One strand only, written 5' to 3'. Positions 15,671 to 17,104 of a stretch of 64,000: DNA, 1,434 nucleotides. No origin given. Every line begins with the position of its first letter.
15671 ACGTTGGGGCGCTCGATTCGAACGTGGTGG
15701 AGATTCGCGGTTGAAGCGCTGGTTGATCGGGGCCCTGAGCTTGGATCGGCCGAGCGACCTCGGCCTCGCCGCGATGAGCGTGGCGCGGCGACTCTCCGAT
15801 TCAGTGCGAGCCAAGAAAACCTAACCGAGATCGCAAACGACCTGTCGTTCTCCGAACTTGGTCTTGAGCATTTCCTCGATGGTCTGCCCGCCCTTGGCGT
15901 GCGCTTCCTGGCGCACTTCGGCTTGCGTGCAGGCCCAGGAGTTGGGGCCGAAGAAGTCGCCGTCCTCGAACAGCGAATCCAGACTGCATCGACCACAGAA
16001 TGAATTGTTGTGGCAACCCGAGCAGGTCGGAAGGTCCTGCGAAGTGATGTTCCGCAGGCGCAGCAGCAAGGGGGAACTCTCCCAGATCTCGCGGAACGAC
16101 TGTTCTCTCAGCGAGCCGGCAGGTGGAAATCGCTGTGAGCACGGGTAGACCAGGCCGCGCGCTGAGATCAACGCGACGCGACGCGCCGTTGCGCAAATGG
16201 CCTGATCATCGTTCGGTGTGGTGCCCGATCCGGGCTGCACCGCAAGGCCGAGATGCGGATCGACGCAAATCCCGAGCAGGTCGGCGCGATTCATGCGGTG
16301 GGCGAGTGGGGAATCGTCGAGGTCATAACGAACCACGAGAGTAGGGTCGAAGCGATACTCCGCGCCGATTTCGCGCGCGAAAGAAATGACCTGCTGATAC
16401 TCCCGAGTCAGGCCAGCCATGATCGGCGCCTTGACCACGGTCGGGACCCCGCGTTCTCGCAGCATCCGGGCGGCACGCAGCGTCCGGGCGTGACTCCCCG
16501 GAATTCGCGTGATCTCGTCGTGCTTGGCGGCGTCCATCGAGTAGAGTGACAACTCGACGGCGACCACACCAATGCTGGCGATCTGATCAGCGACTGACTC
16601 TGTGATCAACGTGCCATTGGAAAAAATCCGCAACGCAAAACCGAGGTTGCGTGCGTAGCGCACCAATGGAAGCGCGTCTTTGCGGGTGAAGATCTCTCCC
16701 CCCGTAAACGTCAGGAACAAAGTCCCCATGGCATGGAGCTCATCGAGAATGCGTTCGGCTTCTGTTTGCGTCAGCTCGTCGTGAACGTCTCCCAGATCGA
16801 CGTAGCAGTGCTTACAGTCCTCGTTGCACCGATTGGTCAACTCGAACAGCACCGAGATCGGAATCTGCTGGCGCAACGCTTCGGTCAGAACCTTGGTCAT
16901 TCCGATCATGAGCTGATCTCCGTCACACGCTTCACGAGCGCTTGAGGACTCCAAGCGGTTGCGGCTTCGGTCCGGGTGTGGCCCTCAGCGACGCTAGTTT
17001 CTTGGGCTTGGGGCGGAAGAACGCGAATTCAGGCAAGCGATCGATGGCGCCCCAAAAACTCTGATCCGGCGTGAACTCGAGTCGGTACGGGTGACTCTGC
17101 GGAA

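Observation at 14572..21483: Candidate uncharacterised RiPP-like peptide-modification locus: rSAM/SPASM maturase, discrete PqqD-like RRE, PF14907 nucleotidyltransferase, HprK-like kinase remnant and a 48-aa precursor candidate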

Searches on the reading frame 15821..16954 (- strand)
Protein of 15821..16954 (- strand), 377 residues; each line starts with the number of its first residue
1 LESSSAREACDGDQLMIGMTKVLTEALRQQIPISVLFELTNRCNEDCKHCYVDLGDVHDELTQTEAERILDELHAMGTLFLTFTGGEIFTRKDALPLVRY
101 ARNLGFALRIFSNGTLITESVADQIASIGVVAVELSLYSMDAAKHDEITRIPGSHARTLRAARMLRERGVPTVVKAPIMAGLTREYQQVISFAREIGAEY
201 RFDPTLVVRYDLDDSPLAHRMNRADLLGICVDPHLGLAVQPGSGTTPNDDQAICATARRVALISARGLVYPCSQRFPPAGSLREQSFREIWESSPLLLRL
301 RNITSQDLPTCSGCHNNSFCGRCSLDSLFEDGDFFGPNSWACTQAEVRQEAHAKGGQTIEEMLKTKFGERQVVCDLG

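Call 4: search_protein_families(library=pfam, proteins=[window:15821-16954:-], max_evalue=0.1)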
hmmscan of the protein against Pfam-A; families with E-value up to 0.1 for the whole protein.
window:15821-16954:- (377 aa): 3 families
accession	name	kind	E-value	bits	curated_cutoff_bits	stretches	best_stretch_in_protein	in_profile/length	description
PF04055.27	Radical_SAM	-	2.9e-24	86.5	29.5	1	38-192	2-165/166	Radical SAM superfamily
PF13186.11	SPASM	-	1.1e-08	35.7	21.5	1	254-315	1-67/67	Iron-sulfur cluster-binding domain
PF13353.11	Fer4_12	-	0.00025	21.8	22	1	41-121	13-98/137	4Fe-4S single cluster domain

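Call 5: search_protein_families(library=ncbifam, proteins=[window:15821-16954:-], max_evalue=0.1)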
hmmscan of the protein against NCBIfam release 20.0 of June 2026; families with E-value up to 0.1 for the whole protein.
window:15821-16954:- (377 aa): 70 families (the best 25 are shown)
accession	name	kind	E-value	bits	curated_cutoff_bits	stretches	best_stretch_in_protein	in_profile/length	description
TIGR04055.1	rSAM_NirJ2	equivalog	7e-44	150.7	500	2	37-199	4-167/326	putative heme d1 biosynthesis radical SAM protein NirJ2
TIGR04545.1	rSAM_ahbD_hemeb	equivalog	1.9e-38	132.8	500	2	36-199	3-168/339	heme b synthase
TIGR04053.2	TIGR04053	equivalog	3.4e-33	115.4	395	2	30-198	5-178/366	TIGR04053 family radical SAM/SPASM domain-containing protein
TIGR03962.1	mycofact_rSAM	equivalog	5e-32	111.4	265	2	30-201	9-181/339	mycofactocin radical SAM maturase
TIGR04051.1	rSAM_NirJ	equivalog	1.2e-30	106.7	515.45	2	35-184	4-154/354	heme d1 biosynthesis radical SAM protein NirJ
TIGR04303.1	GeoRSP_rSAM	equivalog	3.5e-28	99.1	400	2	31-197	3-168/325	GeoRSP system radical SAM/SPASM protein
TIGR04347.1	pseudo_SAM_Halo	equivalog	8.1e-28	97.8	525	2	28-198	34-204/390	TIGR04347 family pseudo-SAM/SPASM protein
TIGR02109.1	PQQ_syn_pqqE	equivalog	2e-26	92.8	381.35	1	30-199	4-175/358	pyrroloquinoline quinone biosynthesis protein PqqE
NF050035.1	rSAM_WgK_link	exception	9.9e-26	90.6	650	2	31-171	7-149/367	radical SAM/SPASM peptide maturase WgkB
NF045574.1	sacti_mat_StsB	exception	6.4e-25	87.9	625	2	34-192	97-255/466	StsB family radical SAM/SPASM domain sactipeptide maturase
TIGR04250.1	SCM_rSAM_ScmE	equivalog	3.9e-24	85.2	400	2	32-181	2-153/358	SynChlorMet cassette radical SAM/SPASM protein ScmE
TIGR04546.1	rSAM_ahbC_deAc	equivalog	9.7e-24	83.9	650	1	35-175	41-182/390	12,18-didecarboxysiroheme deacetylase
TIGR04054.1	rSAM_NirJ1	equivalog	1.3e-22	80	650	1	31-163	35-167/387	putative heme d1 biosynthesis radical SAM protein NirJ1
TIGR04251.1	SCM_rSAM_ScmF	equivalog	9.3e-20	71.3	400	1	35-199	6-175/353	SynChlorMet cassette radical SAM/SPASM protein ScmF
TIGR03913.1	rad_SAM_trio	equivalog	3.6e-19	68.5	591.75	1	25-199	11-185/477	GDL motif peptide-associated radical SAM/SPASM maturase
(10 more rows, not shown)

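Call 11: find_homologous_proteins(query=window:15821-16954:-, max_evalue=1e-20)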
Query window:15821-16954:- (377 aa): 126 proteins with E <= 1e-20 among 6261 candidates; the best 120 are listed.
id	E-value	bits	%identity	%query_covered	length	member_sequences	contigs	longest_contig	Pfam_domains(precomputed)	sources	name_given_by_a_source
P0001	2.1e-233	792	95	96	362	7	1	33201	PF13186.12,PF04055.28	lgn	-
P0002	1.8e-210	716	87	96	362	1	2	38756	PF13186.12,PF04055.28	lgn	-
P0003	1.3e-207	707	84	96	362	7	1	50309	PF13186.12,PF04055.28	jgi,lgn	jgi:radical SAM protein with 4Fe4S-binding SPASM domain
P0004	5.9e-207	705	85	96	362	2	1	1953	PF13186.12,PF04055.28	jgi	jgi:radical SAM protein with 4Fe4S-binding SPASM domain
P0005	1.3e-165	569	69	93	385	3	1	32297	PF13186.12,PF04055.28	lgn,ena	-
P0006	1.6e-163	562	68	93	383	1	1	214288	PF13186.12,PF04055.28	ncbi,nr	ncbi:MAG: radical SAM protein [Acidobacteriota bacterium]|nr:radical SAM protein [Acidobacteriota ba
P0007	3.3e-162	558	69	94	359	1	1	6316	PF13186.12,PF04055.28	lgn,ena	-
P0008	4.3e-162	557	69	94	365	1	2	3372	PF13186.12,PF04055.28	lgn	-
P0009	8.2e-162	556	68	96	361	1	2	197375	PF13186.12,PF04055.28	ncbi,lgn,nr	ncbi:MAG: radical SAM protein [Acidobacteria bacterium]|nr:radical SAM protein [Acidobacteriota bact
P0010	1.0e-156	540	65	94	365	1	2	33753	PF13186.12,PF04055.28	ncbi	-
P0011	3.6e-153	528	67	95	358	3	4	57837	PF13186.12,PF04055.28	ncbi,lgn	-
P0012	7.9e-153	527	64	95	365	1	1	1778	PF13186.12,PF04055.28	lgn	-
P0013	2.6e-152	525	66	93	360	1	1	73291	PF13186.12,PF04055.28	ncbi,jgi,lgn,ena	-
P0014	6.2e-151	520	63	96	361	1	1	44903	PF13186.12,PF04055.28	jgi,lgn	jgi:radical SAM protein with 4Fe4S-binding SPASM domain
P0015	2.9e-148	512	63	95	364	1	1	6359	PF13186.12,PF04055.28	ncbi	-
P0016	1.2e-145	503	64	92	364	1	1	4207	PF13186.12,PF04055.28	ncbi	-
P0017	1.5e-144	499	61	93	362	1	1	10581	PF13186.12,PF04055.28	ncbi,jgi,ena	-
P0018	7.6e-143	494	64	92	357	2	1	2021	PF13186.12,PF04055.28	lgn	-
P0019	7.0e-142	491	60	95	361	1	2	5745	PF13186.12,PF04055.28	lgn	-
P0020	2.1e-141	489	60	95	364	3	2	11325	PF13186.12,PF04055.28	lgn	-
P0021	9.0e-139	480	61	95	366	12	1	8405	PF13186.12,PF04055.28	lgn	-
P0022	2.9e-125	436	57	90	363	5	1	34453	PF13186.12,PF04055.28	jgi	jgi:radical SAM protein with 4Fe4S-binding SPASM domain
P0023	1.7e-124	434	59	88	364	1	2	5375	PF13186.12,PF04055.28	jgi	jgi:radical SAM protein with 4Fe4S-binding SPASM domain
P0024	4.2e-123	429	58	88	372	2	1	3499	PF13186.12,PF04055.28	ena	-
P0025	7.1e-116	405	53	95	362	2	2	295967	PF13186.12,PF04055.28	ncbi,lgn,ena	-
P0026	2.1e-115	404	53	95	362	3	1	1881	PF13186.12,PF04055.28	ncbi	-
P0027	1.4e-112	394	51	95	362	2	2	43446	PF13186.12,PF04055.28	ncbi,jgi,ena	-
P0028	4.2e-112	393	51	95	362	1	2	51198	PF13186.12,PF04055.28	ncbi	-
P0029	5.6e-106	373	73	58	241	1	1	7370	PF13186.12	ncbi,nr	ncbi:MAG: radical SAM protein, partial [Acidobacteriota bacterium]|nr:radical SAM protein [Acidobact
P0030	1.5e-81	292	45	88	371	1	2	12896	PF13186.12,PF04055.28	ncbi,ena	-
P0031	2.7e-79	285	44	89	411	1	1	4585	PF13186.12,PF04055.28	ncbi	-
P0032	7.5e-79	283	44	89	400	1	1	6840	PF13186.12,PF04055.28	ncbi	-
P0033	6.1e-78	280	43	87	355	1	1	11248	PF13186.12,PF04055.28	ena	-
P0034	6.8e-78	280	43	89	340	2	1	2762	PF13186.12,PF04055.28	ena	-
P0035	1.2e-77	279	43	89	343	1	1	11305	PF13186.12,PF04055.28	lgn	-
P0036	8.6e-77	277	42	89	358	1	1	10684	PF13186.12,PF04055.28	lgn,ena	-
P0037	2.4e-76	275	41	89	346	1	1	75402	PF13186.12,PF04055.28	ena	-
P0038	3.7e-76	274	43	89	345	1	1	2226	PF13186.12,PF04055.28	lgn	-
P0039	5.1e-76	274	43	88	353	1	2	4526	PF13186.12,PF04055.28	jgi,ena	-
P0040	8.4e-76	273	40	92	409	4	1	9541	PF13186.12,PF04055.28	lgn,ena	-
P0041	8.8e-76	273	44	88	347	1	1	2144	PF13186.12,PF04055.28,PF13353.12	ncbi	-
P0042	8.9e-76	273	42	90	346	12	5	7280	PF13186.12,PF04055.28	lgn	-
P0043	1.2e-75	273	43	87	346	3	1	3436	PF13186.12,PF04055.28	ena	-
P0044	2.2e-75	272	42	85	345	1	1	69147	PF13186.12,PF04055.28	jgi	-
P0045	2.4e-75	272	44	85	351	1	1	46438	PF13186.12,PF04055.28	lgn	-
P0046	5.2e-75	271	42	89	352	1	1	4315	PF13186.12,PF04055.28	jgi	jgi:MoaA/NifB/PqqE/SkfB family radical SAM enzyme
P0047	5.3e-75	271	43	86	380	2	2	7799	PF13186.12,PF04055.28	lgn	-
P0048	7.5e-75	270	41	92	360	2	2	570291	PF13186.12,PF04055.28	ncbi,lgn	-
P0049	8.5e-75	270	44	88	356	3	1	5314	PF13186.12,PF04055.28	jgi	jgi:MoaA/NifB/PqqE/SkfB family radical SAM enzyme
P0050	1.0e-74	270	41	88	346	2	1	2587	PF13186.12,PF04055.28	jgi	jgi:AdoMet-dependent heme synthase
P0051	1.4e-74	269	42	88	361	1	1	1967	PF13186.12,PF04055.28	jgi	jgi:radical SAM protein with 4Fe4S-binding SPASM domain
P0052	1.9e-74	269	42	90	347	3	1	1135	PF13186.12,PF04055.28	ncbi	-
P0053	1.9e-74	269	43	88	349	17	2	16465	PF13186.12,PF04055.28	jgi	jgi:MoaA/NifB/PqqE/SkfB family radical SAM enzyme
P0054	2.0e-74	269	44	87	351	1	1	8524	PF13186.12,PF04055.28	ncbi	-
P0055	3.8e-74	268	43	89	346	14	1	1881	PF13186.12,PF04055.28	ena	-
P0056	4.9e-74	267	42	89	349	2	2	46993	PF13186.12,PF04055.28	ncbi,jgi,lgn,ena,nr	ncbi:MAG: radical SAM protein [Acidobacteria bacterium]|nr:MAG: radical SAM protein [Acidobacteriota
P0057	6.2e-74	267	43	87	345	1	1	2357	PF13186.12,PF04055.28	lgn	-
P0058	1.3e-73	266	41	89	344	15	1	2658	PF13186.12,PF04055.28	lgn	-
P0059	2.4e-73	265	43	88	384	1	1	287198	PF13186.12,PF04055.28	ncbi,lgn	ncbi:MAG: radical SAM protein [Acidobacteriota bacterium]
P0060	3.4e-73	265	42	91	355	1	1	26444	PF13186.12,PF04055.28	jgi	jgi:radical SAM protein with 4Fe4S-binding SPASM domain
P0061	4.2e-73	264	43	87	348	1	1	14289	PF13186.12,PF04055.28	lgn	-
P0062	5.5e-73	264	41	87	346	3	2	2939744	PF13186.12,PF04055.28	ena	-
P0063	1.1e-72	263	42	88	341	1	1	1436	PF13186.12,PF04055.28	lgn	-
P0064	2.5e-72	262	42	87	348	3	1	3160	PF13186.12,PF04055.28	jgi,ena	-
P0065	2.9e-72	262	42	88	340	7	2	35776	PF13186.12,PF04055.28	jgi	jgi:radical SAM protein with 4Fe4S-binding SPASM domain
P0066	3.0e-71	258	41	89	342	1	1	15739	PF13186.12,PF04055.28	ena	-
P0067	2.7e-70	255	41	88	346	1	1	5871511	PF13186.12,PF04055.28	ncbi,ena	-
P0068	8.8e-70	253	40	85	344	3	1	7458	PF13186.12,PF04055.28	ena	-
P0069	1.0e-69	253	42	88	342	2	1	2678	PF13186.12,PF04055.28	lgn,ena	-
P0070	5.8e-69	251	41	90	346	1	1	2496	PF13186.12,PF04055.28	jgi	jgi:radical SAM protein with 4Fe4S-binding SPASM domain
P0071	7.8e-69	250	42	86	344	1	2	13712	PF13186.12,PF04055.28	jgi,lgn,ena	-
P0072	2.7e-68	249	40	84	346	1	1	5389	PF13186.12,PF04055.28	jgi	jgi:radical SAM protein with 4Fe4S-binding SPASM domain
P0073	1.2e-67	246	41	89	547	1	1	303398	PF13186.12,PF04055.28,PF27840.1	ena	-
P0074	2.4e-67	245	38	88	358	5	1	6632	PF13186.12,PF04055.28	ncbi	-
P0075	5.1e-67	244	40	90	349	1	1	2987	PF13186.12,PF04055.28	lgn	-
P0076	1.2e-65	240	38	89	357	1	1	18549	PF13186.12,PF04055.28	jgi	jgi:radical SAM protein with 4Fe4S-binding SPASM domain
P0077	9.7e-65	237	39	89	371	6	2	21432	PF13186.12,PF04055.28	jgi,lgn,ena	-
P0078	4.1e-64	235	41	87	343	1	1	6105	PF13186.12,PF04055.28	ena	-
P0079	3.8e-63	232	38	89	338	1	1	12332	PF13186.12,PF04055.28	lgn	-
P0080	6.2e-63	231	42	75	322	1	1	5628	PF13186.12,PF04055.28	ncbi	ncbi:MAG: radical SAM protein, partial [Acidobacteriota bacterium]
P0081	4.6e-62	228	38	90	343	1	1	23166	PF13186.12,PF04055.28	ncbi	-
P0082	2.9e-60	222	38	89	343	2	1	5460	PF13186.12,PF04055.28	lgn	-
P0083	8.7e-60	221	35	90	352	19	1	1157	PF13186.12,PF04055.28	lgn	-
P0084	2.0e-59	219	38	89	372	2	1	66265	PF13186.12,PF04055.28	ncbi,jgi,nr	ncbi:MAG: radical SAM protein [Acidobacteria bacterium]|nr:radical SAM protein [Acidobacteriota bact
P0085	1.8e-58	216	37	86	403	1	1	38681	PF13186.12,PF04055.28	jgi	jgi:radical SAM protein with 4Fe4S-binding SPASM domain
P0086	7.0e-56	208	38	85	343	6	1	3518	PF13186.12,PF04055.28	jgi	jgi:radical SAM protein with 4Fe4S-binding SPASM domain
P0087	9.6e-55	204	36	85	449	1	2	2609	PF13186.12,PF04055.28,PF05402.19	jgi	jgi:radical SAM protein with 4Fe4S-binding SPASM domain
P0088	1.9e-54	203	36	87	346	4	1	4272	PF13186.12,PF04055.28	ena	-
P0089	2.4e-54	203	36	85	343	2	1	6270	PF13186.12,PF04055.28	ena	-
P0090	5.1e-52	195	34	86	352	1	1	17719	PF13186.12,PF04055.28,PF13353.12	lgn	-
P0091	2.8e-49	186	37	80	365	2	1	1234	PF13186.12,PF04055.28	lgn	-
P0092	1.1e-44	171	40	63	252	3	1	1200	PF13186.12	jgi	jgi:radical SAM protein with 4Fe4S-binding SPASM domain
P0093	9.6e-44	168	34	86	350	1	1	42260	PF13186.12,PF04055.28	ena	-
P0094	3.4e-43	166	30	90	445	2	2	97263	PF13186.12,PF04055.28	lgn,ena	-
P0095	1.4e-42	164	34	88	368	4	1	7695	PF13186.12,PF04055.28,PF13353.12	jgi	jgi:MoaA/NifB/PqqE/SkfB family radical SAM enzyme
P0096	1.4e-42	164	33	82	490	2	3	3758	PF13186.12,PF04055.28,PF13353.12,PF05402.19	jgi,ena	-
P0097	2.2e-42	163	32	93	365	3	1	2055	PF13186.12,PF04055.28,PF13353.12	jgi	jgi:MoaA/NifB/PqqE/SkfB family radical SAM enzyme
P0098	8.4e-41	158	33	86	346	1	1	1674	PF04055.28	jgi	-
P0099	3.6e-40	156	30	86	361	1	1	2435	PF04055.28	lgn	-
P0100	4.6e-40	156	32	81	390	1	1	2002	PF04055.28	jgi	jgi:radical SAM protein with 4Fe4S-binding SPASM domain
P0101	5.9e-40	155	32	85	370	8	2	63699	PF04055.28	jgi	-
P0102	7.0e-40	155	30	92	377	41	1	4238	PF04055.28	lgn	-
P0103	1.3e-38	151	28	91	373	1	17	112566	PF04055.28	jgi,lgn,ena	-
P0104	3.1e-38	150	31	80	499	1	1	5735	PF13186.12,PF04055.28,PF13353.12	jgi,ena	-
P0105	4.8e-38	149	29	85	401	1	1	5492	PF04055.28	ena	-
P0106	1.2e-37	148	27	92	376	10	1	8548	PF13186.12,PF04055.28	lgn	-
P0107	1.3e-37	148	29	93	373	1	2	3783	PF04055.28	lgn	-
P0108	1.4e-37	148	28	90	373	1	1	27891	PF04055.28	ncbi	-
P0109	1.6e-37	147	28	90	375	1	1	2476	PF13186.12,PF04055.28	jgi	-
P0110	1.4e-36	144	31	84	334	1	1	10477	PF13186.12,PF04055.28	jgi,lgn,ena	-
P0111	1.1e-35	141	28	82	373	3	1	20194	PF04055.28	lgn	-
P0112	1.7e-35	141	28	90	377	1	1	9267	PF04055.28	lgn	-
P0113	4.0e-35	139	29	90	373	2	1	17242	PF04055.28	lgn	-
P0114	6.8e-35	139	27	90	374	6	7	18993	PF13186.12,PF04055.28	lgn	-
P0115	1.7e-34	137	28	84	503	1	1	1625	PF13186.12,PF04055.28,PF13353.12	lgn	-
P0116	2.7e-34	137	28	90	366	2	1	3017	PF04055.28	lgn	-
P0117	3.6e-34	136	27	91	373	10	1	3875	PF04055.28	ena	-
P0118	5.4e-34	136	30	80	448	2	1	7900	PF13186.12,PF04055.28,PF13353.12,PF05402.19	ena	-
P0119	8.3e-34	135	30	80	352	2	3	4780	PF04055.28,PF13353.12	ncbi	-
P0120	1.4e-32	131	32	82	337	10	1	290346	PF13186.12,PF04055.28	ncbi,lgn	ncbi:MAG TPA: GeoRSP system radical SAM/SPASM protein [Candidatus Deferrimicrobiaceae bacterium]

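Call 13: find_related_loci(query=A1, collection=genome_contigs, flank=10000)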
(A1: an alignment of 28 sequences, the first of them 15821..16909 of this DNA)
Query A1 (362 aa) in genome_contigs; peptide patterns used: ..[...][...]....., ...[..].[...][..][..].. (x = any residue, [..] = any of these).
600 stretches matched a pattern (row limit reached: there are more); 550 encode a relative of the query (tblastn E <= 1e-3); the best 80 are kept; 80 distinct loci.
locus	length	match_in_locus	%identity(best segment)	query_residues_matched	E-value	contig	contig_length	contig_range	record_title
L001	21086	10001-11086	95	1-362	0e+0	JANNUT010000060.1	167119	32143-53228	MAG: Acidobacteriota bacterium isolate SOY_30_concoct_69_sub SOY_30_k141_687569, whole genome shotgun sequence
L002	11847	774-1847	53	4-361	3e-115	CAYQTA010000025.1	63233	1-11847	MAG TPA_asm: uncultured Acidobacteriota bacterium isolate binchicken_co219_302 genome assembly, contig: k141_1536926, wh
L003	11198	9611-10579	39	11-330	3e-69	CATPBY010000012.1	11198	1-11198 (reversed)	MAG: uncultured Terriglobales bacterium isolate COA_Bin_12_2 genome assembly, contig: co_assembly_000000090218, whole ge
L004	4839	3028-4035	40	3-336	2e-69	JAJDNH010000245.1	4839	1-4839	MAG: Acidobacteria bacterium isolate ALJrbin.24 k141_2008744, whole genome shotgun sequence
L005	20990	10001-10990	37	4-330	2e-66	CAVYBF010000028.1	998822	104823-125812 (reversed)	MAG: uncultured Acidobacteriaceae bacterium isolate MFD03044.bin.1.103 genome assembly, contig: contig_8144, whole genom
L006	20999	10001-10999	39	4-333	2e-65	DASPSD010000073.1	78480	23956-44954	MAG TPA_asm: Candidatus Sulfotelmatobacter sp. isolate SMAG_U12242 k141_1429987, whole genome shotgun sequence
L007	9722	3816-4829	37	10-340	2e-65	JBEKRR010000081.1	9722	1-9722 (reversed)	MAG: Acidobacteriaceae bacterium isolate SPRUCE 515 SPRUCE_515_81, whole genome shotgun sequence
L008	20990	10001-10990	38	4-330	3e-65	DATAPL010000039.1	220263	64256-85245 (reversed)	MAG TPA_asm: Terriglobales bacterium isolate SMAG_U5440 k141_3365385, whole genome shotgun sequence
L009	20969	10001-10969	38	11-330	1e-64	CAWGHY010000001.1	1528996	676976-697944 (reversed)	MAG: Terriglobia bacterium isolate MFD09671.bin.1.22 genome assembly, contig: contig_10443, whole genome shotgun sequenc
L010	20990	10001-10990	38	4-330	2e-64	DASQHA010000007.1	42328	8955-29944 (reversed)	MAG TPA_asm: Terriglobales bacterium isolate SMAG_U11821 k141_1128116, whole genome shotgun sequence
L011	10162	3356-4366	37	4-333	6e-64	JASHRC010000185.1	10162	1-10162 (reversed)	MAG: Candidatus Acidiferrales bacterium isolate JOPF091 JOPF_AWAY_contig_960806, whole genome shotgun sequence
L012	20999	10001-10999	37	4-333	6e-64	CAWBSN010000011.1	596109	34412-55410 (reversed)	MAG: uncultured Acidobacteriaceae bacterium isolate MFD00731.bin.2.57 genome assembly, contig: contig_18308, whole genom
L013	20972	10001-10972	37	10-330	6e-64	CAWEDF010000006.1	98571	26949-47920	MAG: uncultured Acidobacteriaceae bacterium isolate MFD03346.bin.2.25 genome assembly, contig: contig_16591, whole genom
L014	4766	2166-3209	37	4-331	2e-63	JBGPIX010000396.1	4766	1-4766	MAG: Candidatus Acidiferrum sp. isolate OBJ_0618_7090110_323 k141_8403882_length_4766_cov_32.0778, whole genome shotgun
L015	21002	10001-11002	35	4-333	2e-62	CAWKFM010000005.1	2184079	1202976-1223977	MAG: uncultured Acidobacteriota bacterium isolate MFD04752.bin.1.33 genome assembly, contig: contig_5161, whole genome s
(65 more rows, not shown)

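Call 16: search_protein_families(library=ncbifam, proteins=[L001:9025-9978:+, L001:5788-8151:+, L001:8191-8841:+, L001:12406-12915:-, L001:11086-12162:-, L001:5381-5791:+], max_evalue=0.1)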
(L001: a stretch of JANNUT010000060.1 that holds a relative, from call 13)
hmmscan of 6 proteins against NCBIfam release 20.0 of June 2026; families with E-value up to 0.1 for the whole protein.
L001:9025-9978:+ (317 aa): 7 families
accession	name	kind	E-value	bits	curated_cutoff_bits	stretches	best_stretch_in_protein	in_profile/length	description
TIGR04249.1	SCM_chp_ScmC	equivalog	1.1e-09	38.1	125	1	137-232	123-229/292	SynChlorMet cassette protein ScmC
TIGR04355.1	HprK_rel_B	hypoth_equivalog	2.3e-09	36.9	200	1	134-198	139-203/351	HprK-related kinase B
TIGR04352.1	HprK_rel_A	equivalog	1.2e-06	27.9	200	1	140-189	97-146/280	HprK-related kinase A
NF003883.0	PRK05428.2-1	equivalog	0.012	15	252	1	142-197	18-72/189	HPr kinase/phosphorylase-related protein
TIGR00679.1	hpr-ser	equivalog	0.025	13.8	240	1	151-190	143-182/300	HPr(Ser) kinase/phosphatase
TIGR03263.1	guanyl_kin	equivalog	0.061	12.9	160.45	1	154-174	4-24/180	guanylate kinase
NF008233.0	PRK11000.1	equivalog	0.092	11.5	568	0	154-171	32-49/369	maltose/maltodextrin ABC transporter ATP-binding protein MalK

L001:5788-8151:+ (787 aa): 0 families

L001:8191-8841:+ (216 aa): 0 families

L001:12406-12915:- (169 aa): 1 family
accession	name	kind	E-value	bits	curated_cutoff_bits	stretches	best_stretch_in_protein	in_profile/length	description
TIGR03792.1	TIGR03792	hypoth_equivalog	0.075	12.9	45.75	0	6-39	53-85/90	TIGR03792 family protein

L001:11086-12162:- (358 aa): 1 family
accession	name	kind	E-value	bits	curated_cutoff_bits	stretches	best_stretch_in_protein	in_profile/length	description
NF000017.1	linco_LnuD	exception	0.015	15.3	325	1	133-161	37-65/164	lincosamide nucleotidyltransferase Lnu(D)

L001:5381-5791:+ (136 aa): 8 families
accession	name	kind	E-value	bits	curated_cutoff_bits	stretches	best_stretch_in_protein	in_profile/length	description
TIGR04302.1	geo_PqqD_fam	equivalog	4.9e-08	33.3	100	1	49-109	41-100/102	GeoRSP system PqqD family peptide chaperone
TIGR03859.1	PQQ_PqqD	equivalog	1.1e-07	31.7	46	1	53-109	25-80/81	pyrroloquinoline quinone biosynthesis peptide chaperone PqqD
NF033536.1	lasso_PqqD_Bac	exception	2.1e-06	27.8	80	1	40-109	17-86/88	lasso peptide biosynthesis PqqD family chaperone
TIGR04248.1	SCM_PqqD_rel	equivalog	6.4e-06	26.3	100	1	44-108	16-80/84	SynChlorMet cassette protein ScmD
NF033530.1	lasso_PqqD_Strm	exception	9.8e-06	25.7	70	1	44-109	13-78/78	lasso peptide biosynthesis PqqD family chaperone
NF002535.0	PRK02079.1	equivalog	0.0002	21.1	101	1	44-103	27-83/92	pyrroloquinoline quinone biosynthesis peptide chaperone PqqD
NF050149.1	RiPP_bind_ApyI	equivalog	0.0031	16.8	200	1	54-110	208-259/260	RiPP maturation protein ApyI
TIGR04353.1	PqqD_rel_X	equivalog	0.016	16.1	35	1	63-109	24-73/74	HPr-rel-A system PqqD family peptide chaperone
